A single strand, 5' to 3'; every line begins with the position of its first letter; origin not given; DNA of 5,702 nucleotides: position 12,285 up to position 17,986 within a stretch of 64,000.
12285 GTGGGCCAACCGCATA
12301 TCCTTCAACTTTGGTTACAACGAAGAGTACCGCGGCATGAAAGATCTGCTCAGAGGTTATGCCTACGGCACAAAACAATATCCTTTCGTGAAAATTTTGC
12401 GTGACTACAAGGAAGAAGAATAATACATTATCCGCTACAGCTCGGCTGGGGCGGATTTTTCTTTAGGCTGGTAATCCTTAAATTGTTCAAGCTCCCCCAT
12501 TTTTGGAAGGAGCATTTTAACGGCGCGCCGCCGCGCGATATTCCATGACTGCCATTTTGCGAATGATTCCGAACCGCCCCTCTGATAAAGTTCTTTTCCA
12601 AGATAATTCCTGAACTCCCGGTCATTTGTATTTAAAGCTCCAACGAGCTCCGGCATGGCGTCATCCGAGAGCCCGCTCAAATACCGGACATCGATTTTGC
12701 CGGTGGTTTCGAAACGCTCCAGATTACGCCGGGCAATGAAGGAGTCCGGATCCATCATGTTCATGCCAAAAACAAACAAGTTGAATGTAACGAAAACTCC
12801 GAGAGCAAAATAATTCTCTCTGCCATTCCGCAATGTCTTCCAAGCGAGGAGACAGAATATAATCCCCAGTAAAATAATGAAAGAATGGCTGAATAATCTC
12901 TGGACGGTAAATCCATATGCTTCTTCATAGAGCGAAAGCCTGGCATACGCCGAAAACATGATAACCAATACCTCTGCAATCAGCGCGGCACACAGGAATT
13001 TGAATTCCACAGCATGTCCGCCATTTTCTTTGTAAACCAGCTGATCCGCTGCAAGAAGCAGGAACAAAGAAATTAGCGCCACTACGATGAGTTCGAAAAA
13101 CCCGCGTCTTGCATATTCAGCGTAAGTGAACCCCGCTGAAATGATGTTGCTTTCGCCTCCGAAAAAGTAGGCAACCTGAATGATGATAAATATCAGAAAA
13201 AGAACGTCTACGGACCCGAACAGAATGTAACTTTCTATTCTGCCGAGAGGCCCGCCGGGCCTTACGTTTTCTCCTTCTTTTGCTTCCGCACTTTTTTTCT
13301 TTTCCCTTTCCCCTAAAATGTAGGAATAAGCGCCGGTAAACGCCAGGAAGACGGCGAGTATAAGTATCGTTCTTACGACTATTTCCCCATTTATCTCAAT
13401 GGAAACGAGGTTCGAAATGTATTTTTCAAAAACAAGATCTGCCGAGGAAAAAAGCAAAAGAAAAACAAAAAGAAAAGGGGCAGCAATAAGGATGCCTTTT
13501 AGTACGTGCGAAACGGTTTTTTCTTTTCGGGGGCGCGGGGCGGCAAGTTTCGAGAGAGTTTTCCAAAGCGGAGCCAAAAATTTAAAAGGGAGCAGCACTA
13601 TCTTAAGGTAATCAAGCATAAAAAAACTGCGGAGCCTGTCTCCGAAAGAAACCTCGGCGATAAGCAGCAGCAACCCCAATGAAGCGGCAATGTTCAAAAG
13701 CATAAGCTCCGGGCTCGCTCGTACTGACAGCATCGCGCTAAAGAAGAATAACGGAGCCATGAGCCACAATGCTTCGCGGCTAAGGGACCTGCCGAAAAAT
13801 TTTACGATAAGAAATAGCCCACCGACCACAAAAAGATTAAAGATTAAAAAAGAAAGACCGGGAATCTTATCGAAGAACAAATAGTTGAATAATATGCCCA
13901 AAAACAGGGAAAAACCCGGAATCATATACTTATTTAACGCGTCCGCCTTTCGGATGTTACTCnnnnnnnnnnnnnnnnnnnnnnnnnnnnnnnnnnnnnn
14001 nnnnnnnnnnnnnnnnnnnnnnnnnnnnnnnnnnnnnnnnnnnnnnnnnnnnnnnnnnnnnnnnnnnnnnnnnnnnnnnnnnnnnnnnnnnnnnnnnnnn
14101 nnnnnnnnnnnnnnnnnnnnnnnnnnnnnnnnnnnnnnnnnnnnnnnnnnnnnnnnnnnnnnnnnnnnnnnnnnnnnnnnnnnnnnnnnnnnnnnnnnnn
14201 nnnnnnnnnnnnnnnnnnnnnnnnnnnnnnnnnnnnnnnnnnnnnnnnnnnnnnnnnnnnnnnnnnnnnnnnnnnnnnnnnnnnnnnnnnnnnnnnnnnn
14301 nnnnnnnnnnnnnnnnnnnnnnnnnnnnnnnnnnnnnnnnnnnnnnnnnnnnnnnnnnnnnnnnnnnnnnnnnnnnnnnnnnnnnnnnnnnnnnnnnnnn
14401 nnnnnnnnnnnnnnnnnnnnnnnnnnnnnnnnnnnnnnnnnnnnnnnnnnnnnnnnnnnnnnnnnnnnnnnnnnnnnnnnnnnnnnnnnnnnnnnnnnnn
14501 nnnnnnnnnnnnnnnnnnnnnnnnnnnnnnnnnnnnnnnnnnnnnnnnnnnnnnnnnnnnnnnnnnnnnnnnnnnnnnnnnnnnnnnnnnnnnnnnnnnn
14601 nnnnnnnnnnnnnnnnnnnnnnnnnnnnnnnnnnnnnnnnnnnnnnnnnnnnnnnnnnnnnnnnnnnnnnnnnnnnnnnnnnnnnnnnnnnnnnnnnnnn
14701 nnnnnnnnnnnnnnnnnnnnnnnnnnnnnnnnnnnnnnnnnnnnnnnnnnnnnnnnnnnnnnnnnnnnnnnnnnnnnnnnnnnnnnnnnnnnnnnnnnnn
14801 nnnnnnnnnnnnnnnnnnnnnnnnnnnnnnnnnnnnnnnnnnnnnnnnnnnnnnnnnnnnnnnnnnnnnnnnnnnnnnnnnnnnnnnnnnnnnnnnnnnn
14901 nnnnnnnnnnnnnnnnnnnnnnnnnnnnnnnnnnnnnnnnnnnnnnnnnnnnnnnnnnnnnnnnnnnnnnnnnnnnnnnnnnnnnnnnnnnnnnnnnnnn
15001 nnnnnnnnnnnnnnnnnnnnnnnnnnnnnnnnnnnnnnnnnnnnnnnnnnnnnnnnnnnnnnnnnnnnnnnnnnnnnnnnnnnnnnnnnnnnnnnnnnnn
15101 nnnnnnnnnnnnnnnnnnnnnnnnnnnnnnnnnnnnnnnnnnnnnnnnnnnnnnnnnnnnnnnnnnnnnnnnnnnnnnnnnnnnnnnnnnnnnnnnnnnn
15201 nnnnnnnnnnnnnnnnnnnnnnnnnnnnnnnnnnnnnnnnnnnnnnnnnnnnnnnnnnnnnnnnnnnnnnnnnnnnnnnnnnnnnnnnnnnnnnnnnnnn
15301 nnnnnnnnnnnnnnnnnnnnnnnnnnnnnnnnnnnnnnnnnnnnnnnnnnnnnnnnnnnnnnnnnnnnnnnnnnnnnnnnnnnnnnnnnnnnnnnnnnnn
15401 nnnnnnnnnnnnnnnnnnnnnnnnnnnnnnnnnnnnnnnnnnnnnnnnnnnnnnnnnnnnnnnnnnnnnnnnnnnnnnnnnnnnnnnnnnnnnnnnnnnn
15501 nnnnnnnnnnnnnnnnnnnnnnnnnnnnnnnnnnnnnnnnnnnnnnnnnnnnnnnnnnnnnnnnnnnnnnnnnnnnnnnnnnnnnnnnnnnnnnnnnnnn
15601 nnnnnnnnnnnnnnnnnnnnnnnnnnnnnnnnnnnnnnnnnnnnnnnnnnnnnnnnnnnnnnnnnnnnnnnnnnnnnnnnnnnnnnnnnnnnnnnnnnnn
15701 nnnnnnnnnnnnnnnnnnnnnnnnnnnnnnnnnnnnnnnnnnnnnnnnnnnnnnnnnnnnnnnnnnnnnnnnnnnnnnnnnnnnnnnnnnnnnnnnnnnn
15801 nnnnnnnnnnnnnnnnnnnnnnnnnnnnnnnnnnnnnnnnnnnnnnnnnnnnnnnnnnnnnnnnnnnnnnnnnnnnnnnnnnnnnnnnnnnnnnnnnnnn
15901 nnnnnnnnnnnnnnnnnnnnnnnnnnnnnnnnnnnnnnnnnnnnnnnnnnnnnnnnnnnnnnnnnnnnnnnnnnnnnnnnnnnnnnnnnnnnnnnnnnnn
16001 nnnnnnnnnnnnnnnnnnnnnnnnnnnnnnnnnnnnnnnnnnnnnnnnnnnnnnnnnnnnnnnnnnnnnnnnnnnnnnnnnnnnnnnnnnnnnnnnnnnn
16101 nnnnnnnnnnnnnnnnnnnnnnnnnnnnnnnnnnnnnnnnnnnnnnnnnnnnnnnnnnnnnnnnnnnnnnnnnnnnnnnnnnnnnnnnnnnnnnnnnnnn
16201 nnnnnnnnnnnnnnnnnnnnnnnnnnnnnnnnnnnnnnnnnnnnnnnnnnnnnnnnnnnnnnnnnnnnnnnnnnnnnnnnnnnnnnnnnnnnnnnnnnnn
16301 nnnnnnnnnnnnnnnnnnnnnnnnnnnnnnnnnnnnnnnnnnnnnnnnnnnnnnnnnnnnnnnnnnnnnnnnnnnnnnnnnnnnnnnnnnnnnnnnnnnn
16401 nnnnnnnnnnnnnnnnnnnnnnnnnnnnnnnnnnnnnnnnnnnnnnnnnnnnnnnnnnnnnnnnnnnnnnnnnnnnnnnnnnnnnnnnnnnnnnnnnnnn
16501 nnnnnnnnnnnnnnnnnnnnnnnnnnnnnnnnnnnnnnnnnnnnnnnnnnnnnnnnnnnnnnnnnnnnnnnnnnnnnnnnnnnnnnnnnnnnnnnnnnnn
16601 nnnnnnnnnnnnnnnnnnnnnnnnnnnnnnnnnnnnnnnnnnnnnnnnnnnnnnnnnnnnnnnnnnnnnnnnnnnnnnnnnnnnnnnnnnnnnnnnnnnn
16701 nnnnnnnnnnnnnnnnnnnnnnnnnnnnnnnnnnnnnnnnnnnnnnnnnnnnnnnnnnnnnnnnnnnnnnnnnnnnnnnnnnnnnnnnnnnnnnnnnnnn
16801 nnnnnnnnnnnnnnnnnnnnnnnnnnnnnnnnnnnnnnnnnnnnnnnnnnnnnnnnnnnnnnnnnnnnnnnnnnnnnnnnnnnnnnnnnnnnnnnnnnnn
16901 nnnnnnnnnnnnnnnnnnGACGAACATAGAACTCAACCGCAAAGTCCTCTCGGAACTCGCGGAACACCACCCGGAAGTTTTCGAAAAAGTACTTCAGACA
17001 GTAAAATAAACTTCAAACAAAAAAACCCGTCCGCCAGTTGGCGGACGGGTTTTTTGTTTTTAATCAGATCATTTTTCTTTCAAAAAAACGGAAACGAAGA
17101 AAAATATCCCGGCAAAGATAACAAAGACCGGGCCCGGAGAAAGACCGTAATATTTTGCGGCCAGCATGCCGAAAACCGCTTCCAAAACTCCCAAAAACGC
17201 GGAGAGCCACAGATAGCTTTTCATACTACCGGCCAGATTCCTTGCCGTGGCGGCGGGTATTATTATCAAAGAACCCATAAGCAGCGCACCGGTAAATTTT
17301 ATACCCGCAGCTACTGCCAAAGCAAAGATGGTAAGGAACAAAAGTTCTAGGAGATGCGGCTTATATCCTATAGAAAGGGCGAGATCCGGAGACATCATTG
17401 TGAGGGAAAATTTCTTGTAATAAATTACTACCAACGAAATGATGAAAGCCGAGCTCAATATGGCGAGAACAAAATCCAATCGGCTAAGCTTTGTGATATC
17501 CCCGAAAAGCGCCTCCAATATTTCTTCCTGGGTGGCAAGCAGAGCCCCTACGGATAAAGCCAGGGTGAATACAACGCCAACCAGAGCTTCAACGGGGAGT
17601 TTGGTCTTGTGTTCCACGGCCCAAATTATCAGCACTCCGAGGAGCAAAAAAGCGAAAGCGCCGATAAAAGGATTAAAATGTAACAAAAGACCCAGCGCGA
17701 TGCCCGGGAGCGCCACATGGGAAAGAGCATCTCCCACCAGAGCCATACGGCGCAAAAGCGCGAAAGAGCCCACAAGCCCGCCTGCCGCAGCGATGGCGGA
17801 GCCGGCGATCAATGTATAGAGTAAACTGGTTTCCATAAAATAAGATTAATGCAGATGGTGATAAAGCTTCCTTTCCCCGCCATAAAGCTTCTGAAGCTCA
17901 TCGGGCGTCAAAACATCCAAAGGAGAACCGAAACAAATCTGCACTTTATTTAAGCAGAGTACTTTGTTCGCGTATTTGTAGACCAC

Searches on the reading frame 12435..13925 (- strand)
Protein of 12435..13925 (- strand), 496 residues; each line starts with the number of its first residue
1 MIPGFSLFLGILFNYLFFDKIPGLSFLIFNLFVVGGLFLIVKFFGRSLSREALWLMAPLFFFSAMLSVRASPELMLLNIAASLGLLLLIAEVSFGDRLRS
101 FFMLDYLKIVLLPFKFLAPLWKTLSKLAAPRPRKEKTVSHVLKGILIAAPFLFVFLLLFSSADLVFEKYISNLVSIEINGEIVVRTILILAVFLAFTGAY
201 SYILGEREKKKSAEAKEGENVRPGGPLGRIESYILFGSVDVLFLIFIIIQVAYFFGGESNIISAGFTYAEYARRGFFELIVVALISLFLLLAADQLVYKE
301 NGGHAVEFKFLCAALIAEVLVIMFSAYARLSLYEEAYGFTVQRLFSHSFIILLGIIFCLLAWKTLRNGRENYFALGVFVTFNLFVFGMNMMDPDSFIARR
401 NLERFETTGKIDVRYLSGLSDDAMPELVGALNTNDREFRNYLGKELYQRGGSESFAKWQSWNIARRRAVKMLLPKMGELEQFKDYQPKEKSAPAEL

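Call 3: search_protein_families(library=pfam, proteins=[window:12435-13925:-], max_evalue=1)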
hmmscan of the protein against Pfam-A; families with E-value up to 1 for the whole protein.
window:12435-13925:- (496 aa): 2 families
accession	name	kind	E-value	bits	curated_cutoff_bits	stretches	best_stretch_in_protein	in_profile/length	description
PF13687.11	DUF4153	-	4.5e-83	279.9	27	1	57-428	2-371/373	Domain of unknown function (DUF4153)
PF19639.4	DUF6142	-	0.28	11.8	27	0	161-210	27-75/103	Family of unknown function (DUF6142)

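Call 4: search_protein_families(library=ncbifam, proteins=[window:12435-13925:-], max_evalue=1)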
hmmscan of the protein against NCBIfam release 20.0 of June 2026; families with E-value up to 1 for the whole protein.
window:12435-13925:- (496 aa): 0 families

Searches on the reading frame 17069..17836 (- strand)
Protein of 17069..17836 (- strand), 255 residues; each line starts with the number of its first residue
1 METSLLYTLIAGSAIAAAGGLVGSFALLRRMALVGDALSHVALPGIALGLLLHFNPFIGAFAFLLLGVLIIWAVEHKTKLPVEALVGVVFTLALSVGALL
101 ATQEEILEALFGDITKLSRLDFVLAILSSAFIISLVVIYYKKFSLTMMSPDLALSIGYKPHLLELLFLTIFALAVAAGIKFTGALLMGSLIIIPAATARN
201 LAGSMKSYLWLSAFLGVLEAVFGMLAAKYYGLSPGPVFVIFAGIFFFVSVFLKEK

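Call 67: search_protein_families(library=pfam, proteins=[window:17069-17836:-], max_evalue=0.001)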
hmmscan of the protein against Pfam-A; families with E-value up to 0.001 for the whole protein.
window:17069-17836:- (255 aa): 2 families
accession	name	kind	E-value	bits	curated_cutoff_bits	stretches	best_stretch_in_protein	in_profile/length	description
PF00950.22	ABC-3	-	6.3e-54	183.7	20.1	1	5-252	5-257/258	ABC 3 transport family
PF01032.23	FecCD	-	0.00051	19.6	26.5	0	49-249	95-307/311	FecCD transport family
